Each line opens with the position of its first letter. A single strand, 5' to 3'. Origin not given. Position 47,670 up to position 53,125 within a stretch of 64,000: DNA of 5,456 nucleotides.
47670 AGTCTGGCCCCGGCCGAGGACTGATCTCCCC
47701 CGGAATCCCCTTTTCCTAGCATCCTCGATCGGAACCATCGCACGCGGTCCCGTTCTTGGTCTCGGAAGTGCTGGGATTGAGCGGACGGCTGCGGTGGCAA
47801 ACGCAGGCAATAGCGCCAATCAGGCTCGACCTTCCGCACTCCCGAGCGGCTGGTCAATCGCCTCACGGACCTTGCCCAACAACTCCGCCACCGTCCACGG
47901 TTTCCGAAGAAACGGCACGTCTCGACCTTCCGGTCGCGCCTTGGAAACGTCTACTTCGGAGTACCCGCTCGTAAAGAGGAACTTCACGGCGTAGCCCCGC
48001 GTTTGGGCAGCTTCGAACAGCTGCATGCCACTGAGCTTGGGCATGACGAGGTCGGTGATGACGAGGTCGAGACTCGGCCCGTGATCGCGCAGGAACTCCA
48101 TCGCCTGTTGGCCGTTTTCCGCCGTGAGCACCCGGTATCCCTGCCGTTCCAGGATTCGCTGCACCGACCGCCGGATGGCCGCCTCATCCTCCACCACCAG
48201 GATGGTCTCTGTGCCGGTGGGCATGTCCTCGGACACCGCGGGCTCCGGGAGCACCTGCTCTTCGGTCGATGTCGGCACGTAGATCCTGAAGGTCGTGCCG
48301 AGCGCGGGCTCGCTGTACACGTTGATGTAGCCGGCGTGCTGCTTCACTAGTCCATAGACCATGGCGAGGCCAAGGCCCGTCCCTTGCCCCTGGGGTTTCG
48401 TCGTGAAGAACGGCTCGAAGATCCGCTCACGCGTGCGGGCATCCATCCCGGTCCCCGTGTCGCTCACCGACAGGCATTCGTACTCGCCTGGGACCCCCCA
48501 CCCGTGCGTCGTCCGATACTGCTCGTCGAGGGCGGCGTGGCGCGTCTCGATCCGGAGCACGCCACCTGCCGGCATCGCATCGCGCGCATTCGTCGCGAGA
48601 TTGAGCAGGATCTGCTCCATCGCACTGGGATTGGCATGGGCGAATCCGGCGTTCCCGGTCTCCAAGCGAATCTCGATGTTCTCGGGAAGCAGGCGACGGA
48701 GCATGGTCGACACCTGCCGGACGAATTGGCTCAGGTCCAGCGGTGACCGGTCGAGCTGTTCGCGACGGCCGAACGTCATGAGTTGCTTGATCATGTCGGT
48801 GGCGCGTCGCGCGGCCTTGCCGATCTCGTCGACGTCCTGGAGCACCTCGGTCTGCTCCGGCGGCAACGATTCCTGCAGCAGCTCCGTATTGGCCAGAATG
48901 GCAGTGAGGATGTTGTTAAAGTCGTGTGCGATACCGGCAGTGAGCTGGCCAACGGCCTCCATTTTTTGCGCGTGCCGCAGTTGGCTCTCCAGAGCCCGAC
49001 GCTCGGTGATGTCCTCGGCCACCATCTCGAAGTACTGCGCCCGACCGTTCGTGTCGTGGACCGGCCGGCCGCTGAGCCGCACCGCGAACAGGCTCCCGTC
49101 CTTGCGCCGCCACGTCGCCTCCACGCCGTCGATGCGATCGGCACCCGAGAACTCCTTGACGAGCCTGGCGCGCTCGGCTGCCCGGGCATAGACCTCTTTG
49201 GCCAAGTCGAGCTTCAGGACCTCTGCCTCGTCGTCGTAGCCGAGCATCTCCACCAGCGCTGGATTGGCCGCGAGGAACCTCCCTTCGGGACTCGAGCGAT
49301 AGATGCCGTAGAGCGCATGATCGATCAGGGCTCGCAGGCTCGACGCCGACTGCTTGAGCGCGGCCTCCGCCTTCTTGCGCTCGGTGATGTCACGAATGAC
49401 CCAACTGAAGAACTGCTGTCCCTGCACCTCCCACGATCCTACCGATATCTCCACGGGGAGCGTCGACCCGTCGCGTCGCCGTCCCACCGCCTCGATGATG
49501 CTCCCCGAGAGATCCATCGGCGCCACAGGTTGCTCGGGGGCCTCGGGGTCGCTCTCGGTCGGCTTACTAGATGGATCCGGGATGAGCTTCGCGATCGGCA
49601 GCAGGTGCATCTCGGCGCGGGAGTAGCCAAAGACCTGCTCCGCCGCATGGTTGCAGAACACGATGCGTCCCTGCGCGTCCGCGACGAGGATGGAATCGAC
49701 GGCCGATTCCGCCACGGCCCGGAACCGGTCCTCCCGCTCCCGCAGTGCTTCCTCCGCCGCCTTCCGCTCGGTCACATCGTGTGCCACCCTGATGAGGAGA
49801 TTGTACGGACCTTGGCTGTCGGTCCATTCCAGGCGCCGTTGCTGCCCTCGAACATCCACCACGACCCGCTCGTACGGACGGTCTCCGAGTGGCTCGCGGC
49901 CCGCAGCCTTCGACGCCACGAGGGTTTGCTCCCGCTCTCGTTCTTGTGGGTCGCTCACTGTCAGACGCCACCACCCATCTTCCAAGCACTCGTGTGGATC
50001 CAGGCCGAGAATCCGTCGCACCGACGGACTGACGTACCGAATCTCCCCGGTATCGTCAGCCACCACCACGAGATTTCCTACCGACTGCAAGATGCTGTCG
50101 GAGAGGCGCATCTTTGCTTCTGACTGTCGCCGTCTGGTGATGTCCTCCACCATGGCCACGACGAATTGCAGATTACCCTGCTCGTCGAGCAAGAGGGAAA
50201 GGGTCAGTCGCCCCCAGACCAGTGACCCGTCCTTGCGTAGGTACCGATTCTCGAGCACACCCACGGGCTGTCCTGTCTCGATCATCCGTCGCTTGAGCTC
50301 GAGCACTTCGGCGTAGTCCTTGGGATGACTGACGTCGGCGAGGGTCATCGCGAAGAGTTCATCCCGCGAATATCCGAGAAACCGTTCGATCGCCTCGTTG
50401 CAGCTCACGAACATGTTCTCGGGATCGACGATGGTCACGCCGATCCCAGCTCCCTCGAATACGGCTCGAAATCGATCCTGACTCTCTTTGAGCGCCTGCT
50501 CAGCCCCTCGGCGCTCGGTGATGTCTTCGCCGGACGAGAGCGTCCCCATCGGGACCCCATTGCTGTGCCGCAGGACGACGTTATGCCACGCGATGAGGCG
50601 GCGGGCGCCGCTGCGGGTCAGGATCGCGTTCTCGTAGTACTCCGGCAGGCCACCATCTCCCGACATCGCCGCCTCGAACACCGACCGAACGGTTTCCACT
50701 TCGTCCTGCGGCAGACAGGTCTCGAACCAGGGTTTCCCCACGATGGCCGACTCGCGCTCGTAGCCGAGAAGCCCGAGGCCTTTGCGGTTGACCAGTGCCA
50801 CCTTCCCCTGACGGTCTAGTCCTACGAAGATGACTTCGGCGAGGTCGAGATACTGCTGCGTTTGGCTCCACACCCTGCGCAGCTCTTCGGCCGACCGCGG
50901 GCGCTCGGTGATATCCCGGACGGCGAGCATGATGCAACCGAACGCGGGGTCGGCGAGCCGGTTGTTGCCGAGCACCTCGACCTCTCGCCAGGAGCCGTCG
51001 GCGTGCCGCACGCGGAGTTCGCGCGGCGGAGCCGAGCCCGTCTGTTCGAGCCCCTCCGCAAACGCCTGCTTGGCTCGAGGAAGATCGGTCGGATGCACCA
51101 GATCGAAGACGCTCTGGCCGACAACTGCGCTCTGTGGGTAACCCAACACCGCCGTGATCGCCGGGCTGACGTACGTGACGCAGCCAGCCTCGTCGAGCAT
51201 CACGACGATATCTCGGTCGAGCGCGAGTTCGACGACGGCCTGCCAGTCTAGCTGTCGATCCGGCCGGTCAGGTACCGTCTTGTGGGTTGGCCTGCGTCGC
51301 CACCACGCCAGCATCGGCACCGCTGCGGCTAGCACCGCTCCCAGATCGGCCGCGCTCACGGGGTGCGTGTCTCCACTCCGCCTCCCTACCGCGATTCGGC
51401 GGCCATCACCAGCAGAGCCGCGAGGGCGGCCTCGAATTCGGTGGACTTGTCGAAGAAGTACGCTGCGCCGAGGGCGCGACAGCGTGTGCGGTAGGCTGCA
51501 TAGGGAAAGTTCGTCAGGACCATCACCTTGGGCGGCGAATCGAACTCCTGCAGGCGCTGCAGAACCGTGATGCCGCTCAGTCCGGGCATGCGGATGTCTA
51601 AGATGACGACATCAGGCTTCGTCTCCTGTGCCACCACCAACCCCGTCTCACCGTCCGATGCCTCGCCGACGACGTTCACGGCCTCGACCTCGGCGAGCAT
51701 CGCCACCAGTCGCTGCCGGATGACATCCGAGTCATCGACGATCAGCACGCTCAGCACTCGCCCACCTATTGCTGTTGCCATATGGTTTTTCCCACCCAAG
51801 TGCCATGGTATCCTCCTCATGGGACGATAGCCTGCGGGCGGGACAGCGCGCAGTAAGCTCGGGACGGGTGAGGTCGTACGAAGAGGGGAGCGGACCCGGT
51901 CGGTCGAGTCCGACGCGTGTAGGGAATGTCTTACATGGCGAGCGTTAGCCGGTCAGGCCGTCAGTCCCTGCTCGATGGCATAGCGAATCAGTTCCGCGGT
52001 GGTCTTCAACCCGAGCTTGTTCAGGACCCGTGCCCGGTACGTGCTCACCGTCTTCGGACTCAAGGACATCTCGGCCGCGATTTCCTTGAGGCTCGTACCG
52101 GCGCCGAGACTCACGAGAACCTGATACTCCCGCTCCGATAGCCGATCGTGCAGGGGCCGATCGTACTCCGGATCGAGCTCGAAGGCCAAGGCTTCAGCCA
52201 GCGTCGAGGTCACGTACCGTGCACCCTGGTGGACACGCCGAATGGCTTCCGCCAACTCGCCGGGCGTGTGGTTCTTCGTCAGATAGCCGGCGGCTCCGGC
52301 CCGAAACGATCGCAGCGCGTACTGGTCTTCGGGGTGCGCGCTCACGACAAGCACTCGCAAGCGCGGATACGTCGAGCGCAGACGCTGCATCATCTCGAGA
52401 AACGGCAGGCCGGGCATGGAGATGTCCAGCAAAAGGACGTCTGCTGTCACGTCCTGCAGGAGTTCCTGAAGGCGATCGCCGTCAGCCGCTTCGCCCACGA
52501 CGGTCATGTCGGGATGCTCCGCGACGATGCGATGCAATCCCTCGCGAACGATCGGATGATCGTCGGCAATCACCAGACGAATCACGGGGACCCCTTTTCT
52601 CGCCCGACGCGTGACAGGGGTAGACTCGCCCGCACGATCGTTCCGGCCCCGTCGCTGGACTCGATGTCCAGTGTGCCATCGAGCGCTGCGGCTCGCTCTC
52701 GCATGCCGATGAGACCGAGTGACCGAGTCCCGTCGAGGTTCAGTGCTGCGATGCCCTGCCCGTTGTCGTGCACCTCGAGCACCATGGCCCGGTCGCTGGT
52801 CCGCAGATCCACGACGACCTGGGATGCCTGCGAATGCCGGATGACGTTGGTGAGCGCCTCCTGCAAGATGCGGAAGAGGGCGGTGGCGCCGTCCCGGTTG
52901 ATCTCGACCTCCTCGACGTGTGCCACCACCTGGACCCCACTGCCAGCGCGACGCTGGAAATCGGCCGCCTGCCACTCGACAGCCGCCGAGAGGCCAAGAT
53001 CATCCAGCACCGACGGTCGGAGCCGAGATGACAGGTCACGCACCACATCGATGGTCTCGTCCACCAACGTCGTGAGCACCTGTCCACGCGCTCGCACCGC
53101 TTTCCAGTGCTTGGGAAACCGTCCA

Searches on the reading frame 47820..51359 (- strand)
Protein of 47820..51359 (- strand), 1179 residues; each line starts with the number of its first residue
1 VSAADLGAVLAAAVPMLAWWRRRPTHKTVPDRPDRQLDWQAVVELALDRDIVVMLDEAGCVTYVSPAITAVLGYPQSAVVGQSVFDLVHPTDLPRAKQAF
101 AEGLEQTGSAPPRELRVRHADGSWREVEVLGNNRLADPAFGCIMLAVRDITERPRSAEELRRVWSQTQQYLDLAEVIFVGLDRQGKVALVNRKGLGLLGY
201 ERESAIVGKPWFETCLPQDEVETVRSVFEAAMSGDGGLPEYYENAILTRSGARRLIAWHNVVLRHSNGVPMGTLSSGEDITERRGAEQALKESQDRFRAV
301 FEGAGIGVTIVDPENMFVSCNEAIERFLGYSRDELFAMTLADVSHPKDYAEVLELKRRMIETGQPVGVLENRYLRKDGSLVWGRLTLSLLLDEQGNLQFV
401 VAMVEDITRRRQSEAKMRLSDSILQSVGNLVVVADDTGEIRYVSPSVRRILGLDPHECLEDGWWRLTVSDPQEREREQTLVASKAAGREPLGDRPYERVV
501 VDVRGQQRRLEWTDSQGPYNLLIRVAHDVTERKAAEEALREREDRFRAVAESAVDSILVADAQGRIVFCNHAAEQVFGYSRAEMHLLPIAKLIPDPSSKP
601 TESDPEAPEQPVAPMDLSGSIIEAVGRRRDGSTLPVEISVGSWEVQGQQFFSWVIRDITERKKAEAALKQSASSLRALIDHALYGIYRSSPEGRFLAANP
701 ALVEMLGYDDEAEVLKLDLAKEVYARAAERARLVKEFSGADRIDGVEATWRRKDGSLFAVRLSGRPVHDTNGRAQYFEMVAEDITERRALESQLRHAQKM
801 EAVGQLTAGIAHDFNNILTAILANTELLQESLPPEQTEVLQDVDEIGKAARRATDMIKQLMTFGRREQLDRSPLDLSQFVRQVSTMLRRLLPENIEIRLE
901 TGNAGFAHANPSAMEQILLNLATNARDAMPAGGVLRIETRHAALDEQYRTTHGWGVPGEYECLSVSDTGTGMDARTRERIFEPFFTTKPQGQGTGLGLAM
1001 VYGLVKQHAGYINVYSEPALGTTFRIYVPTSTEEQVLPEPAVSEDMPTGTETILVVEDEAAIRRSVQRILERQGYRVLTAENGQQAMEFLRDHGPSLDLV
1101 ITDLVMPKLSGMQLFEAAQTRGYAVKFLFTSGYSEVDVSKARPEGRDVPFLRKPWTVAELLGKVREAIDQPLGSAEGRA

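Call 51: search_protein_families(library=pfam, proteins=[window:47820-51359:-], max_evalue=0.00001)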
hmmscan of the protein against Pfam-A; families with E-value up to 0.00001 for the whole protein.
window:47820-51359:- (1179 aa): 11 families
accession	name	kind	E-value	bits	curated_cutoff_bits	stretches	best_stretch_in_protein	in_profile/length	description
PF00989.32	PAS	-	3.8e-62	207.7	22.6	3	296-407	2-113/113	PAS fold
PF13426.13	PAS_9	-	1.6e-60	202.2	27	4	307-408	3-102/103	PAS domain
PF08448.16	PAS_4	-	2.7e-51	172.9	23.1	3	303-412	3-110/110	PAS fold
PF08447.18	PAS_3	-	1.7e-44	150.4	25.6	2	318-402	2-87/89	PAS fold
PF13188.13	PAS_8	-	7.6e-39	130.8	21.8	2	545-596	2-50/65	PAS domain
PF02518.31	HATPase_c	-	1.1e-21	77.8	26.4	1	911-1030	3-109/111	Histidine kinase-, DNA gyrase B-, and HSP90-like ATPase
PF00072.30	Response_reg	-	1.2e-18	67.7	30.2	1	1053-1164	1-110/111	Response regulator receiver domain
PF00512.31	HisKA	-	1.2e-11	44.9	26.9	1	803-868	2-65/66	His Kinase A (phospho-acceptor) domain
PF14598.12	PAS_11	-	2.3e-10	40.8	25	0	55-107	8-60/109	PAS domain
PF24820.1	Diguanyl_cycl_sensor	-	9e-10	38.9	28.1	0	51-129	8-91/109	Diguanylate cyclase-like sensor domain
PF12860.13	PAS_7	-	2.3e-09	37.9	27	0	556-584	7-35/115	PAS fold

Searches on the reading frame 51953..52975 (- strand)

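Call 64: search_protein_families(library=pfam, proteins=[window:51953-52975:-], max_evalue=0.0001)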
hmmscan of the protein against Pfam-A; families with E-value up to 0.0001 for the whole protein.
window:51953-52975:- (340 aa): 2 families
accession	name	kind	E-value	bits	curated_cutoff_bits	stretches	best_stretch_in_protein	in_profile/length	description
PF00072.30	Response_reg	-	2.2e-23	83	30.2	1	135-246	2-111/111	Response regulator receiver domain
PF00196.25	GerE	-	6.4e-16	58.2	23.5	1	278-333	2-57/57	Bacterial regulatory proteins, luxR family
